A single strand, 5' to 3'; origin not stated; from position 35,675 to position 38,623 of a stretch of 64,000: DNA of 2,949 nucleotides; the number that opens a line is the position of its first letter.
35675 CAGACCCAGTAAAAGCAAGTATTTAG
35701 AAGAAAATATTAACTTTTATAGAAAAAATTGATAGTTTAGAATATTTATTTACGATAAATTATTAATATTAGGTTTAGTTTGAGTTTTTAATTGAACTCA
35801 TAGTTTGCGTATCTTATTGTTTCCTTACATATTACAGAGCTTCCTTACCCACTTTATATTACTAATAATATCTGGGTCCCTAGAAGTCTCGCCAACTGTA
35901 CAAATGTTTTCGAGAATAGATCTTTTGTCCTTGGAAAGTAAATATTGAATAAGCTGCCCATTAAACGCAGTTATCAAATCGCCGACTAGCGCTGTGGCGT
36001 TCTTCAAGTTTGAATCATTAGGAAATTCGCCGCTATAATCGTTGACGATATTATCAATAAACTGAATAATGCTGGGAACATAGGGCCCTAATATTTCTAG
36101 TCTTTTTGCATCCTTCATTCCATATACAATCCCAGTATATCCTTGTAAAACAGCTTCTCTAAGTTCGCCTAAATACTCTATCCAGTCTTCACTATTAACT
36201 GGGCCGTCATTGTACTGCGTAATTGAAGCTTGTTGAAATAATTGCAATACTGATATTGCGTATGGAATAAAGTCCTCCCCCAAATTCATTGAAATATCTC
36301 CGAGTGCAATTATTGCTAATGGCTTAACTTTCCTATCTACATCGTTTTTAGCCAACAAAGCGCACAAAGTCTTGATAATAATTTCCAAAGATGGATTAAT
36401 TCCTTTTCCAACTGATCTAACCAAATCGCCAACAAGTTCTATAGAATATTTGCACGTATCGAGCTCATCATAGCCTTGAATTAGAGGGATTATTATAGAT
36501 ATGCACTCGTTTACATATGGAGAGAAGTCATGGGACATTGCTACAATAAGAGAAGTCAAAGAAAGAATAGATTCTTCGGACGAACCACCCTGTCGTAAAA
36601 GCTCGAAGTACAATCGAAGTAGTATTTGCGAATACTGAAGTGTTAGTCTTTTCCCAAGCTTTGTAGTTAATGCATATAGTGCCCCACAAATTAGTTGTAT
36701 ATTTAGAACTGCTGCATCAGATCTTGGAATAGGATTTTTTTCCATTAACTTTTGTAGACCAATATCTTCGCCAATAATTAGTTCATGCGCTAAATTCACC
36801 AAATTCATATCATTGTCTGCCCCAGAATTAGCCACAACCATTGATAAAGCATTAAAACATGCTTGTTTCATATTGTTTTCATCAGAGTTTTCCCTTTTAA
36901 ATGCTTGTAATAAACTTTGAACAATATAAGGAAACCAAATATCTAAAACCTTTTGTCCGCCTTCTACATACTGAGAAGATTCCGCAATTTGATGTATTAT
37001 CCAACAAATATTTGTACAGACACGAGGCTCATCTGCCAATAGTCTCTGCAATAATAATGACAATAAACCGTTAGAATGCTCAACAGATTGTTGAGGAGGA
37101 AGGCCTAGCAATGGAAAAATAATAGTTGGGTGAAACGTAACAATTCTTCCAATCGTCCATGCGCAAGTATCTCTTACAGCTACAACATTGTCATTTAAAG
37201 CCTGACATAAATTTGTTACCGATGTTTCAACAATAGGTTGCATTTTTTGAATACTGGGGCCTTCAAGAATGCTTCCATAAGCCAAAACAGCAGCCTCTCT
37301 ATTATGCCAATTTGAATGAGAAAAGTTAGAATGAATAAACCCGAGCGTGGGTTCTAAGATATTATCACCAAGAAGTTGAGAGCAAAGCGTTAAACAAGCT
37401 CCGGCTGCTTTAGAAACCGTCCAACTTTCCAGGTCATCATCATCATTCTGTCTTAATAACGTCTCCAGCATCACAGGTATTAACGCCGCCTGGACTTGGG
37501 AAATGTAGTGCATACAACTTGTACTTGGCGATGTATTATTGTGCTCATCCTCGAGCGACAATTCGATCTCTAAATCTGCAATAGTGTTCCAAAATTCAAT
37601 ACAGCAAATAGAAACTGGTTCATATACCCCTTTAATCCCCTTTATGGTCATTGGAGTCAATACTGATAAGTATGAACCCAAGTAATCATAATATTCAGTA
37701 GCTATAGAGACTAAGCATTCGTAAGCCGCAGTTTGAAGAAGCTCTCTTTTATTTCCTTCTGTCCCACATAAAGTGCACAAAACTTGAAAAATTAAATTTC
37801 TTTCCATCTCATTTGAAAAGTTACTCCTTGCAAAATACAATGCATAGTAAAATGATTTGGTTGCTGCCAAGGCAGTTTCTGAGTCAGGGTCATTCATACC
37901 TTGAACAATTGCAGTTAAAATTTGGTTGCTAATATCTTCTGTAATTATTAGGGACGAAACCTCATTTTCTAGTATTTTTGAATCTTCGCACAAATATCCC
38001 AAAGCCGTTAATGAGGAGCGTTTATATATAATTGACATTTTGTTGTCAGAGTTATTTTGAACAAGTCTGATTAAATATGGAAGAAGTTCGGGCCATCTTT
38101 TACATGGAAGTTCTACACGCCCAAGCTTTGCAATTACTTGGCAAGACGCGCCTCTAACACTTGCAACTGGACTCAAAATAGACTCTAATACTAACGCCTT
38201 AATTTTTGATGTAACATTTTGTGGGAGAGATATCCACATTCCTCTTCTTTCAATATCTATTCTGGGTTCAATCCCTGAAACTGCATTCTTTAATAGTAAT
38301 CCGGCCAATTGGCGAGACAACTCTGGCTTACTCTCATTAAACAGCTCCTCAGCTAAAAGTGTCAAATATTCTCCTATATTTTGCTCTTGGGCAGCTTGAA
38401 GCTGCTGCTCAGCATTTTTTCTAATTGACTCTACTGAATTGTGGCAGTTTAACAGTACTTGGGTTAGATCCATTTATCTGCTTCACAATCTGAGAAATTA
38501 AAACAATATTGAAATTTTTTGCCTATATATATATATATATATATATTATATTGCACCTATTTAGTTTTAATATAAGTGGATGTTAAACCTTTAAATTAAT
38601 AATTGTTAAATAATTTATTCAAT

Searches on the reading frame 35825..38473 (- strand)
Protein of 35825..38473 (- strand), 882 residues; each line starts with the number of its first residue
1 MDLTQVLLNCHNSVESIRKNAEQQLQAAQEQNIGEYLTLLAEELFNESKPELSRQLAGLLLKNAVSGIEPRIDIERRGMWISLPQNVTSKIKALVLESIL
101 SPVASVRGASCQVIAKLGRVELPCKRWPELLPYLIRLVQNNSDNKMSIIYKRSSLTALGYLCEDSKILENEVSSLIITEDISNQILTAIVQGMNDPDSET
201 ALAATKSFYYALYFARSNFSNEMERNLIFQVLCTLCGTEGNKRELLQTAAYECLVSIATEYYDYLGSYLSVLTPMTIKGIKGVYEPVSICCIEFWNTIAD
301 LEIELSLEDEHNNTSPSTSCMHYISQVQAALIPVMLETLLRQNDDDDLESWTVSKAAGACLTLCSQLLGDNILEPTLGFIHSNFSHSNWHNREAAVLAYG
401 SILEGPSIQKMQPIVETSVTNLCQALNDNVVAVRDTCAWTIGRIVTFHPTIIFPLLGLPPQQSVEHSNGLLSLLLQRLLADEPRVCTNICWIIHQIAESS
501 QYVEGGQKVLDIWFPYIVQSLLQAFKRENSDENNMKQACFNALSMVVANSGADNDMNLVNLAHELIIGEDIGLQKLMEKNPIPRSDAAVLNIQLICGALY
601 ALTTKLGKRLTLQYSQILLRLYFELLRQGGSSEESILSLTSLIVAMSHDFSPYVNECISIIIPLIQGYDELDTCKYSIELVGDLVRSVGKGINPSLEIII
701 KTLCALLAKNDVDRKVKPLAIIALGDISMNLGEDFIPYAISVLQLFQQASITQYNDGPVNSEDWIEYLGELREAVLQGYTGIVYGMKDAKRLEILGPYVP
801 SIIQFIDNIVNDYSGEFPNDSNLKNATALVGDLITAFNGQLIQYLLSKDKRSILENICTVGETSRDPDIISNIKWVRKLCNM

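Call 27: search_protein_families(library=pfam, proteins=[window:35825-38473:-])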
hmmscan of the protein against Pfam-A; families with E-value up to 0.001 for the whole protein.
window:35825-38473:- (882 aa): 9 families
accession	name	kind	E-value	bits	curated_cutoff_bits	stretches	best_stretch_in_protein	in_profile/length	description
PF25574.1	TPR_IMB1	-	1.3e-60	205.6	29.1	1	478-846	9-376/388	Importin subunit beta-1-like, TPR repeats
PF13513.12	HEAT_EZ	-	2.4e-17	63.4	27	1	389-444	1-55/55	HEAT-like repeat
PF02985.28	HEAT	-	4.1e-09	36.3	23.5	0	421-447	4-30/31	HEAT repeat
PF25757.1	TPR_DNAAF5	-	3.7e-08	33.3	27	0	380-443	173-232/288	Dynein axonemal assembly factor 5-like, TPR repeats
PF24714.1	TOR1L1_N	-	2.1e-07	31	43.3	0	130-281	38-181/281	TORTIFOLIA1 N-terminal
PF03810.25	IBN_N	-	1.5e-06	28.6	21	1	21-100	1-72/73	Importin-beta N-terminal domain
PF12755.13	Vac14_Fab1_bd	-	5e-06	27.5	22.1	0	179-237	22-78/97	Vacuolar 14 Fab1-binding region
PF13646.12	HEAT_2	-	7.3e-05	23.4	27.7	0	386-444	11-58/88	HEAT repeats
PF12717.13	Cnd1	-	0.00039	20.9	26.4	0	411-507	15-91/162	non-SMC mitotic condensation complex subunit 1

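Call 29: find_homologous_proteins(query=window:35825-38473:-, max_evalue=1e-150)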
Query window:35825-38473:- (882 aa): 12 proteins with E <= 1e-150 among 8000 candidates.
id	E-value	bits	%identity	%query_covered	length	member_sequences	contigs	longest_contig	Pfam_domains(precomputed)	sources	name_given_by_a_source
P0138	0.0e+0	1972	100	100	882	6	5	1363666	PF23271.2,PF24714.2,PF12755.14,PF25757.2,PF02985.29,PF03810.26,PF13513.13,PF25574.2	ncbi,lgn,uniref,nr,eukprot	ncbi:importin/karyopherin [Cryptosporidium parvum Iowa II]|uniref:Importin/karyopherin n=2 Tax=Crypt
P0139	0.0e+0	1874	93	100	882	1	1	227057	PF23271.2,PF24714.2,PF25757.2,PF02985.29,PF03810.26,PF13513.13,PF25574.2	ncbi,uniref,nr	ncbi:importin karyopherin [Cryptosporidium ubiquitum]|uniref:Importin karyopherin n=1 Tax=Cryptospor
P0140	0.0e+0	1871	93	100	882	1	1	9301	PF23271.2,PF24714.2,PF12755.14,PF25757.2,PF02985.29,PF03810.26,PF13513.13,PF25574.2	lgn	-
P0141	0.0e+0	1852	92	100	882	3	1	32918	PF23271.2,PF24714.2,PF12755.14,PF25757.2,PF02985.29,PF03810.26,PF13513.13,PF25574.2,PF25780.2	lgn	-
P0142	0.0e+0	1775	87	100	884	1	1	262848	PF23271.2,PF24714.2,PF25757.2,PF02985.29,PF03810.26,PF13513.13,PF25574.2,PF13646.13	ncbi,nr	ncbi:Importin subunit beta-1 [Cryptosporidium felis]|nr:Importin subunit beta-1 [Cryptosporidium fel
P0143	0.0e+0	1639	80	100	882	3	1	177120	PF24714.2,PF12755.14,PF25757.2,PF02985.29,PF03810.26,PF13513.13,PF25574.2,PF25780.2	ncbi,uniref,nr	ncbi:importin/karyopherin [Cryptosporidium ryanae]|uniref:importin/karyopherin n=1 Tax=Cryptosporidi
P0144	0.0e+0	1505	73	100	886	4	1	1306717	PF25757.2,PF02985.29,PF03810.26,PF13513.13,PF25574.2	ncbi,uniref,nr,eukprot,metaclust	ncbi:importin-beta N-terminal domain-containing protein [Cryptosporidium muris RN66]|uniref:Importin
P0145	5.7e-169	582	37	99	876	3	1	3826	PF23271.2,PF00514.30,PF02985.29,PF03810.26,PF13513.13,PF25574.2,PF25780.2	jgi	-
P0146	1.4e-159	551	36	100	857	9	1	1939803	PF23271.2,PF25786.1,PF02985.29,PF24492.2,PF03810.26,PF13513.13,PF25574.2,PF25780.2,PF13646.13,PF23227.2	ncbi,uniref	ncbi:unnamed protein product [Durusdinium trenchii]|uniref:Importin N-terminal domain-containing pro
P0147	1.6e-159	551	35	99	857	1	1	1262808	PF23271.2,PF24714.2,PF25757.2,PF25786.1,PF02985.29,PF03810.26,PF13513.13,PF25574.2,PF25780.2,PF13646.13,PF23227.2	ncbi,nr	ncbi:KPNB1 [Symbiodinium sp. CCMP2592]|nr:KPNB1 [Symbiodinium sp. CCMP2592]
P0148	1.7e-156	541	36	100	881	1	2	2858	PF23271.2,PF24714.2,PF25757.2,PF25786.1,PF02985.29,PF03810.26,PF13513.13,PF25574.2,PF25780.2,PF13646.13,PF23227.2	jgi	-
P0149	4.1e-156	540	35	100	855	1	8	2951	PF23271.2,PF24714.2,PF25757.2,PF25786.1,PF02985.29,PF03810.26,PF13513.13,PF25574.2,PF25780.2,PF13646.13,PF23227.2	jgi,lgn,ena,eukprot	eukprot:symbB.v1.2.005728.t1/scaffold337.1/size226155/4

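Call 31: find_encoding_contigs(protein=P0139, flank=10000, max_places=1)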
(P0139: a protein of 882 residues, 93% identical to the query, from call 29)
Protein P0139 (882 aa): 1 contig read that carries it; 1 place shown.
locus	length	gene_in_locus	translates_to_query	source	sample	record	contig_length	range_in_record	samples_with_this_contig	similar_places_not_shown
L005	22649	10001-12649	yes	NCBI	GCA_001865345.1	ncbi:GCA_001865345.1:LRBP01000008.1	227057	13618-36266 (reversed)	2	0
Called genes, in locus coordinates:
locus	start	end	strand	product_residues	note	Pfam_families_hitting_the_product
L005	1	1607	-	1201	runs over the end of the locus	PF17681:GCP_N_terminal, PF04130:GCP_C_terminal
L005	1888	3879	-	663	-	PF00069:Pkinase, PF07714:PK_Tyr_Ser-Thr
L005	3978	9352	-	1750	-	PF24656:CEPT76_peptidase, PF24652:CEP76_C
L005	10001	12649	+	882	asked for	PF02985:HEAT (faint), PF03810:IBN_N (weak), PF25757:TPR_DNAAF5 (faint), PF23271:HEAT_GCN1 (faint), PF24714:TOR1L1_N (faint), PF13513:HEAT_EZ, PF25574:TPR_IMB1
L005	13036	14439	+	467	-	PF01694:Rhomboid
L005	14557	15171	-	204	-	-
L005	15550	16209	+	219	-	PF09174:Maf1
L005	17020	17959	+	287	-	PF03770:IPK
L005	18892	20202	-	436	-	-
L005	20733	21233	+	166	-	PF00132:Hexapep (faint)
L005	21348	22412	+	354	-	-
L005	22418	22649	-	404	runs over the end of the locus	PF01467:CTP_transf_like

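Call 32: find_encoding_contigs(protein=P0142, flank=10000, max_places=1)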
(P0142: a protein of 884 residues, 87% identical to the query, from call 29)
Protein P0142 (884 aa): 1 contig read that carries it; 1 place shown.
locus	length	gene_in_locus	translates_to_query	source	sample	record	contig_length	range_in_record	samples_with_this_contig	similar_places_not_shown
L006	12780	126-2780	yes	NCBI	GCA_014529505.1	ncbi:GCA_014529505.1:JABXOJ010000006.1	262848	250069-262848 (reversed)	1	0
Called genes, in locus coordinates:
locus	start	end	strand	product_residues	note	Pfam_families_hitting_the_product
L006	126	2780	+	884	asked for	PF02985:HEAT (faint), PF03810:IBN_N (weak), PF25757:TPR_DNAAF5 (faint), PF13646:HEAT_2 (faint), PF23271:HEAT_GCN1 (faint), PF24714:TOR1L1_N (faint), PF13513:HEAT_EZ, PF25574:TPR_IMB1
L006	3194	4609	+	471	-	PF01694:Rhomboid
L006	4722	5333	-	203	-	-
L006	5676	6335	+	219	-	PF09174:Maf1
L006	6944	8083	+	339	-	PF03770:IPK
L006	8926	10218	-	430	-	-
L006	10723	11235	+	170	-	PF00132:Hexapep (faint)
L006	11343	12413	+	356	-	-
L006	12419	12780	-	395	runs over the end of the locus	PF01467:CTP_transf_like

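Call 33: find_encoding_contigs(protein=P0143, flank=10000, max_places=1)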
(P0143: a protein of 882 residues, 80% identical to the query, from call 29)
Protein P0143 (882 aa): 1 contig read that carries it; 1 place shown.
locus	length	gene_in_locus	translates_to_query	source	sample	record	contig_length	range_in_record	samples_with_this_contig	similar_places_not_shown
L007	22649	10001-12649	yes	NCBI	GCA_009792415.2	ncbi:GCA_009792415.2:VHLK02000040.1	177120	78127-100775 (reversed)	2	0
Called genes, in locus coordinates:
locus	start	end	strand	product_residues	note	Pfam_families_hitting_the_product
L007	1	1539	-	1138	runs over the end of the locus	PF17681:GCP_N_terminal, PF04130:GCP_C_terminal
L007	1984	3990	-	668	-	PF00069:Pkinase, PF07714:PK_Tyr_Ser-Thr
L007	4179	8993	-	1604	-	PF24656:CEPT76_peptidase, PF24652:CEP76_C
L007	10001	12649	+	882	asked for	PF02985:HEAT (faint), PF03810:IBN_N (weak), PF25757:TPR_DNAAF5 (faint), PF25780:TPR_IPO5 (faint), PF24714:TOR1L1_N (faint), PF12755:Vac14_Fab1_bd (faint), PF13513:HEAT_EZ, PF25574:TPR_IMB1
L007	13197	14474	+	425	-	PF01694:Rhomboid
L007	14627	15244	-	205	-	-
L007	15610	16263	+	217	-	PF09174:Maf1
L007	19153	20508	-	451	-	-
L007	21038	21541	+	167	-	PF00132:Hexapep (faint)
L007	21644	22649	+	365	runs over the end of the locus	-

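Call 34: find_encoding_contigs(protein=P0144, flank=10000, max_places=1)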
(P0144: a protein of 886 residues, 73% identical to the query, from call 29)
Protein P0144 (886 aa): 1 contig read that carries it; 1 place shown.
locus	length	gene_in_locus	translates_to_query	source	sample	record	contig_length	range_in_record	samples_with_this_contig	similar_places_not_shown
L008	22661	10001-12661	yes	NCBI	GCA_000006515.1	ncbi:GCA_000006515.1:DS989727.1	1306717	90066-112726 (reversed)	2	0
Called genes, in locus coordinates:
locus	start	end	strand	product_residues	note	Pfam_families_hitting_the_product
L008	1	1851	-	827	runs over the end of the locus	PF00069:Pkinase, PF07714:PK_Tyr_Ser-Thr (weak)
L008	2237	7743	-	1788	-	PF24656:CEPT76_peptidase, PF24652:CEP76_C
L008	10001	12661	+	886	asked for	PF02985:HEAT (faint), PF03810:IBN_N (weak), PF25757:TPR_DNAAF5 (faint), PF13513:HEAT_EZ, PF25574:TPR_IMB1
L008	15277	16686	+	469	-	PF01694:Rhomboid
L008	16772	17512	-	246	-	-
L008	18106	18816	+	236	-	PF09174:Maf1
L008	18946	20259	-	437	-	PF13855:LRR_8 (weak)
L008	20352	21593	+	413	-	PF03770:IPK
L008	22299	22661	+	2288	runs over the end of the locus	PF00784:MyTH4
